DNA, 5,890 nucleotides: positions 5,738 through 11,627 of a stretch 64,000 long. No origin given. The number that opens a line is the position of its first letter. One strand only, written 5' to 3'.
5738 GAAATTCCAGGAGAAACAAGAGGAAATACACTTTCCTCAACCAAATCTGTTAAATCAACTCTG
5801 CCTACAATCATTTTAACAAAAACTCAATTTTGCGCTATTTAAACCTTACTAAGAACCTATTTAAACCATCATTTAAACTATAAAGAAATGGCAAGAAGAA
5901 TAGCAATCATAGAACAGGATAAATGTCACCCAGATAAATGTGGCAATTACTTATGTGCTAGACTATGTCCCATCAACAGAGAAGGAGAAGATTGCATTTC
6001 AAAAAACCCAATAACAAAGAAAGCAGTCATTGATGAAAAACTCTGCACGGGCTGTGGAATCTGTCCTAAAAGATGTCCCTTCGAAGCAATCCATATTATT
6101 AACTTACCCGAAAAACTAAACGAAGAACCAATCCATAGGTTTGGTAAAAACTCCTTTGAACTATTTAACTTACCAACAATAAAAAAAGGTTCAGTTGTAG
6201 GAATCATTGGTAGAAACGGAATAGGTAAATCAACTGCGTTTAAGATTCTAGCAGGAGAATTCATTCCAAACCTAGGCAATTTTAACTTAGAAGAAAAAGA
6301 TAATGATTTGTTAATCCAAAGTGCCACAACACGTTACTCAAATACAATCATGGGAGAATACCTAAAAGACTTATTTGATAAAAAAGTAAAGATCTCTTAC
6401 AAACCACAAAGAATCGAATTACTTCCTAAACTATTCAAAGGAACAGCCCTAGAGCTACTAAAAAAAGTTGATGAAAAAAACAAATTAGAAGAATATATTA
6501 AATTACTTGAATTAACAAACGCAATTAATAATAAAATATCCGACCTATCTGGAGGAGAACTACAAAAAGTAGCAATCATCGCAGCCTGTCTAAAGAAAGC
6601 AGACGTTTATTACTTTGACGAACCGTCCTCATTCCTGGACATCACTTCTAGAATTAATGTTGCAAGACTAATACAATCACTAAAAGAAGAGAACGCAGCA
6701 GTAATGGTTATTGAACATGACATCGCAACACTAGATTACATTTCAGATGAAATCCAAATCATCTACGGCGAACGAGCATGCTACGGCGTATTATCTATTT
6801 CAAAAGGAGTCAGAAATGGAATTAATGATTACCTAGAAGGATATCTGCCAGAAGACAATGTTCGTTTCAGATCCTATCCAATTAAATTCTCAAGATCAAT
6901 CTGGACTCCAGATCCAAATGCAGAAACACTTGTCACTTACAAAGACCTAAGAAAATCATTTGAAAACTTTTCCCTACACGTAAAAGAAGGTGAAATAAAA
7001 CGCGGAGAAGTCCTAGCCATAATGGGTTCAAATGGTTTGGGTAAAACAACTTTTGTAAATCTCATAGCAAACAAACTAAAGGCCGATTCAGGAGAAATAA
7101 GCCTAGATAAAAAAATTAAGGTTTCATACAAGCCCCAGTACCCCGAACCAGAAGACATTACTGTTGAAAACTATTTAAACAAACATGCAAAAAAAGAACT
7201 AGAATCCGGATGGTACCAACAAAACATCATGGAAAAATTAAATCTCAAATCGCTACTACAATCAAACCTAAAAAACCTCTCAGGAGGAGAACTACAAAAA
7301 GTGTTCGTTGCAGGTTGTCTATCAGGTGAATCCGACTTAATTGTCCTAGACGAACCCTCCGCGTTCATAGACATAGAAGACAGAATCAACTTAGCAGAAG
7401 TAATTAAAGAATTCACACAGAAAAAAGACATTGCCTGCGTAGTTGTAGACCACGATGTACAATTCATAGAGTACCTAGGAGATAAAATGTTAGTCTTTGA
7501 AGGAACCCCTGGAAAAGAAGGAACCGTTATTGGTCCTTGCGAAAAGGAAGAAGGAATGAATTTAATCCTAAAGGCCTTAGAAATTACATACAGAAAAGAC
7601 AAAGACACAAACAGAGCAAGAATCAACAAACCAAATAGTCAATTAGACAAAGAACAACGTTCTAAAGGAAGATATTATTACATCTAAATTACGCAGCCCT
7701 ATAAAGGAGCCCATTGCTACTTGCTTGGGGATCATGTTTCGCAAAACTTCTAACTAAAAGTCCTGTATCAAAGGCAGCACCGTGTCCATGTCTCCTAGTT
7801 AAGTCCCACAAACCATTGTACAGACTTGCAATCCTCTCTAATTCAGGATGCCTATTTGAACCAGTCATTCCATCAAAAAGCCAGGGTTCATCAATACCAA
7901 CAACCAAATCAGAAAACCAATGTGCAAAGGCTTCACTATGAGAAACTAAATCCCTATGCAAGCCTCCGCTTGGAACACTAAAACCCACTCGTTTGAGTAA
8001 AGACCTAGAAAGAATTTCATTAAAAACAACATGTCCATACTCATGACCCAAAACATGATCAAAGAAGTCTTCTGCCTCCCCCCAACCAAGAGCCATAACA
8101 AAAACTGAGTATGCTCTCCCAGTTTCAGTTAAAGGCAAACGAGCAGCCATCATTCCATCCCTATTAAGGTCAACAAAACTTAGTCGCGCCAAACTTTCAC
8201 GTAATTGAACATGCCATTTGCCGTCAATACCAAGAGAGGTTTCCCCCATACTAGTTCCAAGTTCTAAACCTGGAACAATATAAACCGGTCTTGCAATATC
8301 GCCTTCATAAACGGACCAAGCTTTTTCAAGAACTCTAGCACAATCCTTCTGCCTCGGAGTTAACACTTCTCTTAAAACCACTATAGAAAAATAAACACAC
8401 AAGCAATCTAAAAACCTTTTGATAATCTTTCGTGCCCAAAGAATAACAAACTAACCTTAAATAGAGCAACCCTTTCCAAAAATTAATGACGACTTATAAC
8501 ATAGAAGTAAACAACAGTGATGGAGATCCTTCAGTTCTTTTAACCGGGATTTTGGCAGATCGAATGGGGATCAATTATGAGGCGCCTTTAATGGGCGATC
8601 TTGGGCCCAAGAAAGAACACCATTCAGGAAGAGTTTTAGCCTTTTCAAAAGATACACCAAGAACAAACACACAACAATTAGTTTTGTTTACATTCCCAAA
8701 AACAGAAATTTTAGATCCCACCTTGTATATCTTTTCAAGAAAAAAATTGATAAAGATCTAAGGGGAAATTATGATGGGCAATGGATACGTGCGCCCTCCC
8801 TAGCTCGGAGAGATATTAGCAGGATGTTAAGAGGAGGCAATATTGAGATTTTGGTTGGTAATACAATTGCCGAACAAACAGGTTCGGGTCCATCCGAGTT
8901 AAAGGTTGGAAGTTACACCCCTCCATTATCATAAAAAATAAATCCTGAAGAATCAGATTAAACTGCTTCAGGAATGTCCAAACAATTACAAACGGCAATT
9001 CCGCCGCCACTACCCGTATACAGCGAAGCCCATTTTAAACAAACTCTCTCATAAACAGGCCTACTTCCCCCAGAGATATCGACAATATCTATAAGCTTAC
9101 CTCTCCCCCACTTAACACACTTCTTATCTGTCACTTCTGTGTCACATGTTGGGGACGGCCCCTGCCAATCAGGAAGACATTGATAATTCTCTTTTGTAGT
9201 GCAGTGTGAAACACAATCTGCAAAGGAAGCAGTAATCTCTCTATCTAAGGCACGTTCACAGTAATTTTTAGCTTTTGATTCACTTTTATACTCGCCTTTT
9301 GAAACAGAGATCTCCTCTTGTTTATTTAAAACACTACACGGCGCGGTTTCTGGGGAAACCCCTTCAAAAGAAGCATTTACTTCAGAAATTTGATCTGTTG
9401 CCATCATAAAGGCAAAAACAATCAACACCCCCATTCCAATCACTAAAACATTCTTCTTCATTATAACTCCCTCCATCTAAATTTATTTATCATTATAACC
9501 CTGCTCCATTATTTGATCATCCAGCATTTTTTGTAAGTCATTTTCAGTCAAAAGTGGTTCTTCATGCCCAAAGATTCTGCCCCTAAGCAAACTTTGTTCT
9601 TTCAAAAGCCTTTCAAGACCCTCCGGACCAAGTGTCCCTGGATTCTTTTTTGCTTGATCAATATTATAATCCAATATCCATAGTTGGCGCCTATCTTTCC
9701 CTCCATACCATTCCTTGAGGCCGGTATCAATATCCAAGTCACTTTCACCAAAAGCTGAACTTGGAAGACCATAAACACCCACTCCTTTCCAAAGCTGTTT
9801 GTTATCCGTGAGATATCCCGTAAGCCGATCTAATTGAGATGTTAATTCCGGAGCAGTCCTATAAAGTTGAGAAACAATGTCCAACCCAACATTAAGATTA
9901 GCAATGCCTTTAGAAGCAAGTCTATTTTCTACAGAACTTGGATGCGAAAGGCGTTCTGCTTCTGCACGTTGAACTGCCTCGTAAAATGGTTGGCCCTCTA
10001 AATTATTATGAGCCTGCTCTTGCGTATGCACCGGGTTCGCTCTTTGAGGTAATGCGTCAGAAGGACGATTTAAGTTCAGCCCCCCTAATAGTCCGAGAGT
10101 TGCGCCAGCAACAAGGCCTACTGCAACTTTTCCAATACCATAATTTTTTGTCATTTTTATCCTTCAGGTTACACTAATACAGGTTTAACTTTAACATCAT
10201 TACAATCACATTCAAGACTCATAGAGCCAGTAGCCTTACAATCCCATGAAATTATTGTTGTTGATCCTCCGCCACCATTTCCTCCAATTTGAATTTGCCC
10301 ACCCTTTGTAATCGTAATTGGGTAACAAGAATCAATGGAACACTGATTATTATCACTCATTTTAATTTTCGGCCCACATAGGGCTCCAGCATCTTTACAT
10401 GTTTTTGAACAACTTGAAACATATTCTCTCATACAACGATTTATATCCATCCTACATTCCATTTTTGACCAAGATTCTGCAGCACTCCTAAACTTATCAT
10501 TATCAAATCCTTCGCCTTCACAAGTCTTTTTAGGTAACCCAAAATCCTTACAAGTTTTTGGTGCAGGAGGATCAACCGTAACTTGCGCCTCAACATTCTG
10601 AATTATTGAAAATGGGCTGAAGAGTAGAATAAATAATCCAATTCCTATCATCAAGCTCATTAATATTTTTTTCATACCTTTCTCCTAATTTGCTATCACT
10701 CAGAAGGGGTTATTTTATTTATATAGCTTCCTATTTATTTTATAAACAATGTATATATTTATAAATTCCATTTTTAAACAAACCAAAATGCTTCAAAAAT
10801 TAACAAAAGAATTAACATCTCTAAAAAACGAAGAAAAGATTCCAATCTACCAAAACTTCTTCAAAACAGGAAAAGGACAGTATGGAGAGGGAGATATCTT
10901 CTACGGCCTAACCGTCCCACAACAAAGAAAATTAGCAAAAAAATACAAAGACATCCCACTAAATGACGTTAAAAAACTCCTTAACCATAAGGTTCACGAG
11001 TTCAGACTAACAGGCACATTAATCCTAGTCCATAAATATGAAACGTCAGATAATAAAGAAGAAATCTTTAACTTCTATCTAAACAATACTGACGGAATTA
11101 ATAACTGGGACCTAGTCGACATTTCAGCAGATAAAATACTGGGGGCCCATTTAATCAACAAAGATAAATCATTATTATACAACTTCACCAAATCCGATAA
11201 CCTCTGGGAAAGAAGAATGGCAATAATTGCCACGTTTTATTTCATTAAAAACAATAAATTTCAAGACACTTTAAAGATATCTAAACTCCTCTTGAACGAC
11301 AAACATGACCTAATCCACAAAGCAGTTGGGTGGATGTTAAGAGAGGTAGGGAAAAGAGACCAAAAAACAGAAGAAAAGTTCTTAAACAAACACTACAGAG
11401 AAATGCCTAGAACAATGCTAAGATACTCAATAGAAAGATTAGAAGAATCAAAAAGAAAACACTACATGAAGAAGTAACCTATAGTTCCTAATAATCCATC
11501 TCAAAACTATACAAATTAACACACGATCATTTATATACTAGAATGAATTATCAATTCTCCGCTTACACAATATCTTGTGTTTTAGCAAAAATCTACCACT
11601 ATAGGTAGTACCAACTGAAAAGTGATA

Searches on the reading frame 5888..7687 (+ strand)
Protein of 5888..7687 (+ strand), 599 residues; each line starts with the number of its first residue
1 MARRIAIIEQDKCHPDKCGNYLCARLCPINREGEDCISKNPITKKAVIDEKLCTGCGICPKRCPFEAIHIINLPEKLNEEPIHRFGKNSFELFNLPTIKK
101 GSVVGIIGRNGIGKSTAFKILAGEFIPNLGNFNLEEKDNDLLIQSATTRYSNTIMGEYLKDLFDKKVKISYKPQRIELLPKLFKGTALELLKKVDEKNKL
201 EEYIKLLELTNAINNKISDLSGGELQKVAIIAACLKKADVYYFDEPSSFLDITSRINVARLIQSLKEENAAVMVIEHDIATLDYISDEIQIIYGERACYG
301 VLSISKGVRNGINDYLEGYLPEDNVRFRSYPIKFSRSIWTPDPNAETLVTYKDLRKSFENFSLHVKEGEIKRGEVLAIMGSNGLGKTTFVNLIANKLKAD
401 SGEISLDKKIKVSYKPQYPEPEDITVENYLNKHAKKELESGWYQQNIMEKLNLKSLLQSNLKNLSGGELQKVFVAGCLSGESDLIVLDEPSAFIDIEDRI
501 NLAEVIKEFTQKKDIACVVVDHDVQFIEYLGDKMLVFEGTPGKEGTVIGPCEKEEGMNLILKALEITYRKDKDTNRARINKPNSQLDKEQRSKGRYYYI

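Call 9: search_protein_families(library=pfam, proteins=[window:5888-7687:+], max_evalue=0.0001)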
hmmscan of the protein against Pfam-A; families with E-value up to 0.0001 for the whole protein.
window:5888-7687:+ (599 aa): 10 families
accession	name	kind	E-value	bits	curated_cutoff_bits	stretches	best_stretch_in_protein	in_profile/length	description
PF00005.33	ABC_tran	-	2e-43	148.7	25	2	368-491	6-136/137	ABC transporter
PF02463.25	SMC_N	-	3.8e-12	46.6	40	1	102-290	25-210/220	RecF/RecN/SMC N terminal domain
PF13304.12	AAA_21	-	9.9e-11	42.7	27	0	188-274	195-295/304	AAA domain, putative AbiEii toxin, Type IV TA system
PF04068.21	Fer4_RLI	-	2.3e-08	34.1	23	1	4-33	2-33/35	Possible Fer4-like domain in RNase L inhibitor, RLI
PF00004.35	AAA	-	2.3e-05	25.3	21.2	0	378-410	3-35/131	ATPase family associated with various cellular activities (AAA)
PF03193.22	RsgA_GTPase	-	3.3e-05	24.2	30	0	373-407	106-140/174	RsgA GTPase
PF05272.17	VapE-like_dom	-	3.5e-05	23.8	25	0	96-140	46-90/217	Virulence-associated protein E-like domain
PF20720.3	nSTAND3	-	4.6e-05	23.6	27.2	0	372-401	16-45/155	Novel STAND NTPase 3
PF00037.32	Fer4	-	5.5e-05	23.2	21.1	1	47-68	2-23/24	4Fe-4S binding domain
PF13173.12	AAA_14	-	7.1e-05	23.3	27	0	374-411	3-42/129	AAA domain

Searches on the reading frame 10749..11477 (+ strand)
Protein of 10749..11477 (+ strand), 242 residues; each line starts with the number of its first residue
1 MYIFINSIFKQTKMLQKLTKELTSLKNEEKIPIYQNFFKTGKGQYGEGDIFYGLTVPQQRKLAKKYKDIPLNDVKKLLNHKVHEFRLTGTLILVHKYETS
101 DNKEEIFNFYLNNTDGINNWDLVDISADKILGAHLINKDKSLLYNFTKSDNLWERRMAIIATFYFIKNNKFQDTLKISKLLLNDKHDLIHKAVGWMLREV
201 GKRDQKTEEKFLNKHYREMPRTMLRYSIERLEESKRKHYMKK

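Call 3: search_protein_families(library=pfam, proteins=[window:10749-11477:+], max_evalue=0.01)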
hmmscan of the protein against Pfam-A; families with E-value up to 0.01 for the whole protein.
window:10749-11477:+ (242 aa): 1 family
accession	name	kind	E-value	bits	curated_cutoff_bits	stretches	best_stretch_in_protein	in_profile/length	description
PF08713.17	DNA_alkylation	-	2.9e-66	223.6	21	1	19-231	2-213/213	DNA alkylation repair enzyme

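Call 4: search_protein_families(library=ncbifam, proteins=[window:10749-11477:+], max_evalue=0.01)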
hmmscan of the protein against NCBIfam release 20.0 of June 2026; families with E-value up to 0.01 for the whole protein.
window:10749-11477:+ (242 aa): 0 families
